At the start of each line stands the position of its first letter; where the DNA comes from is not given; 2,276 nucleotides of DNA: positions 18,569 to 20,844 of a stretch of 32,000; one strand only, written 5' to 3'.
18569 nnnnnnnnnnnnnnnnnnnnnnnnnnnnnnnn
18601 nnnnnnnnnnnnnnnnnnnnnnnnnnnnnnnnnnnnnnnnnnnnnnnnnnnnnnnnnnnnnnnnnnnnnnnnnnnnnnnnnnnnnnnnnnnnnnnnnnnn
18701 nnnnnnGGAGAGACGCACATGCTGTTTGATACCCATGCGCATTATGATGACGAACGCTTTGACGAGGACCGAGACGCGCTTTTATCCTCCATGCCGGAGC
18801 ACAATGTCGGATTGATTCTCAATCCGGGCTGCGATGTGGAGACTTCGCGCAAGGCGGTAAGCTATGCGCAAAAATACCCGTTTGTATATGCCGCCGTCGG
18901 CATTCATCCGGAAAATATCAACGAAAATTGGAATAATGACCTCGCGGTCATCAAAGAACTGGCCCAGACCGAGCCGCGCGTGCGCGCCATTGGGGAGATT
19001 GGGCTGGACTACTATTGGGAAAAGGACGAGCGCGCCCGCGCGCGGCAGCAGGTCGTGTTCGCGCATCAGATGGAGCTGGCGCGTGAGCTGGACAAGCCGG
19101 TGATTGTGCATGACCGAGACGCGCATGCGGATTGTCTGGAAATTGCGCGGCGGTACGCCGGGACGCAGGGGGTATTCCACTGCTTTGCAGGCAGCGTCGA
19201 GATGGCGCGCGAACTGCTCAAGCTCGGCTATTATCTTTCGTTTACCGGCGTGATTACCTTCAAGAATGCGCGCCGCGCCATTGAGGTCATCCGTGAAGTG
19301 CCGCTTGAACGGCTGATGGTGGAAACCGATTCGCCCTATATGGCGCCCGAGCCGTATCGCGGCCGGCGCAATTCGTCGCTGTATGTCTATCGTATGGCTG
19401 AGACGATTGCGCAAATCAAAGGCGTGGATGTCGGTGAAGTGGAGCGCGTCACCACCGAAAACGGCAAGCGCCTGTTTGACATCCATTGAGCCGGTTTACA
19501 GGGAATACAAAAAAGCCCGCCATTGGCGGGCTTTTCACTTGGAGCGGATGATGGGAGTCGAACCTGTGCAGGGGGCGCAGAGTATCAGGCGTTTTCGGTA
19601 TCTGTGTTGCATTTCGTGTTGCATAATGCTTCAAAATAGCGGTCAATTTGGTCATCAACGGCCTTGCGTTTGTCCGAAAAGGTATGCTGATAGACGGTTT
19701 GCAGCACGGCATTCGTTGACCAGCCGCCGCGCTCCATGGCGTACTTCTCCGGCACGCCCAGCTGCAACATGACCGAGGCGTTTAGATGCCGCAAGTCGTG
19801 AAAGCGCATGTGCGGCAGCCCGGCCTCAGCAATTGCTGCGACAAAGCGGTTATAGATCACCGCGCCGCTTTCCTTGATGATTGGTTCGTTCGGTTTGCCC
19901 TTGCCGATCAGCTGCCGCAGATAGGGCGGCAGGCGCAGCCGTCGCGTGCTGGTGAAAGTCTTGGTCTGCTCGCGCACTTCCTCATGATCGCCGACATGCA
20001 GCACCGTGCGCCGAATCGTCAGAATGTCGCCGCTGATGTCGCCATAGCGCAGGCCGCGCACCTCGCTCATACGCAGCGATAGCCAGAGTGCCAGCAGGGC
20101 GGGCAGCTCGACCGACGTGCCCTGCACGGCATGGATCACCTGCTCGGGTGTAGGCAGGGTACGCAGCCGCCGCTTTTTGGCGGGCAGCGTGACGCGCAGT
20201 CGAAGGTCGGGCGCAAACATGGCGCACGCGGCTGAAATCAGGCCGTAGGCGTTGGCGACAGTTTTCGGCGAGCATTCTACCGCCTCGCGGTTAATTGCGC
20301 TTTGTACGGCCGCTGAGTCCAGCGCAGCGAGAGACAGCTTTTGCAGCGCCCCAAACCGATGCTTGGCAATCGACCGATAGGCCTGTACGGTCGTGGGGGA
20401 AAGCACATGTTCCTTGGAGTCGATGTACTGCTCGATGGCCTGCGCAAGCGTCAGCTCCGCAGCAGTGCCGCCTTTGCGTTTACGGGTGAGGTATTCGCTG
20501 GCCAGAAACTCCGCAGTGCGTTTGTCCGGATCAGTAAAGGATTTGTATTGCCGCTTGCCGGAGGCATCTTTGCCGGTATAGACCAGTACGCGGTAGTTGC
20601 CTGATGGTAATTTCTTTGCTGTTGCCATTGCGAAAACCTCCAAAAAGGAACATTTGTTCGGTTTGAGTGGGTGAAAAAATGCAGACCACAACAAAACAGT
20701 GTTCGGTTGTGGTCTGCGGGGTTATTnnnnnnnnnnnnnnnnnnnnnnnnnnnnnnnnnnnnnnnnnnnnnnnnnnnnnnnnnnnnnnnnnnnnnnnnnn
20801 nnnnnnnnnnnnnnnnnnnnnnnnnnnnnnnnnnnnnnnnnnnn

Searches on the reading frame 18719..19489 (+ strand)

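Call 6: search_protein_families(library=phrogs, proteins=[window:18719-19489:+], max_evalue=0.001)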
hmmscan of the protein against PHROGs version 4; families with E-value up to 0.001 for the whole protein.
window:18719-19489:+ (256 aa): 0 families

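Call 44: search_protein_families(library=ncbifam, proteins=[window:18719-19489:+], max_evalue=0.00001)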
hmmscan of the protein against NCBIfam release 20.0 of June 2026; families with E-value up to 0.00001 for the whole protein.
window:18719-19489:+ (256 aa): 5 families
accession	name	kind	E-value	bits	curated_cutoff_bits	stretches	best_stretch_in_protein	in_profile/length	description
TIGR00010.1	TIGR00010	subfamily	1.5e-84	283.4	206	1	2-254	1-252/253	YchF/TatD family DNA exonuclease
NF008075.0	PRK10812.1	equivalog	2.3e-60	204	438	1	2-255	3-256/265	metal-dependent hydrolase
NF008522.0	PRK11449.1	equivalog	9.1e-43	146.2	481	1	3-255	6-258/259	metal-dependent hydrolase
NF007745.0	PRK10425.1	equivalog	2.2e-40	138.5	395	1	3-255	2-258/260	3'-5' ssDNA/RNA exonuclease TatD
NF041926.1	QatD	equivalog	1.2e-26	93.3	230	1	16-252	10-239/239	Qat anti-phage system TatD family nuclease QatD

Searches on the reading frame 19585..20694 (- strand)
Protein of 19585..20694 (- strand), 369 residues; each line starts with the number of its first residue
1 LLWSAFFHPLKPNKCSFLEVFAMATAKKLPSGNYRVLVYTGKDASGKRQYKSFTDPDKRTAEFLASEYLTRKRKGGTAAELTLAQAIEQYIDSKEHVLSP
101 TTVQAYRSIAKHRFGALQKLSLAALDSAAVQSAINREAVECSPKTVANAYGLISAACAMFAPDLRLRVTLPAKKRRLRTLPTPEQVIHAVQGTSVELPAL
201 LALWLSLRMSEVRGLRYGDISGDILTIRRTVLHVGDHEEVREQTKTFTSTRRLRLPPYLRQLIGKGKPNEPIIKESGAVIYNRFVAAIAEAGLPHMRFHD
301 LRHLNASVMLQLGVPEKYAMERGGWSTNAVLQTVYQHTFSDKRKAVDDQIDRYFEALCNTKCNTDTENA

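Call 6: search_protein_families(library=phrogs, proteins=[window:19585-20694:-], max_evalue=0.001)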
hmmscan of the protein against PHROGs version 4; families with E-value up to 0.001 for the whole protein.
window:19585-20694:- (369 aa): 3 families
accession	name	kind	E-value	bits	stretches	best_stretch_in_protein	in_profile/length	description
phrog_1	-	integration and excision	5.3e-43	149.2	1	28-356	116-453/611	integrase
phrog_216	-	integration and excision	3.4e-16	60.2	1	199-361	80-248/301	integrase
phrog_35951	-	unknown function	1.1e-06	30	1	286-340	11-64/97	-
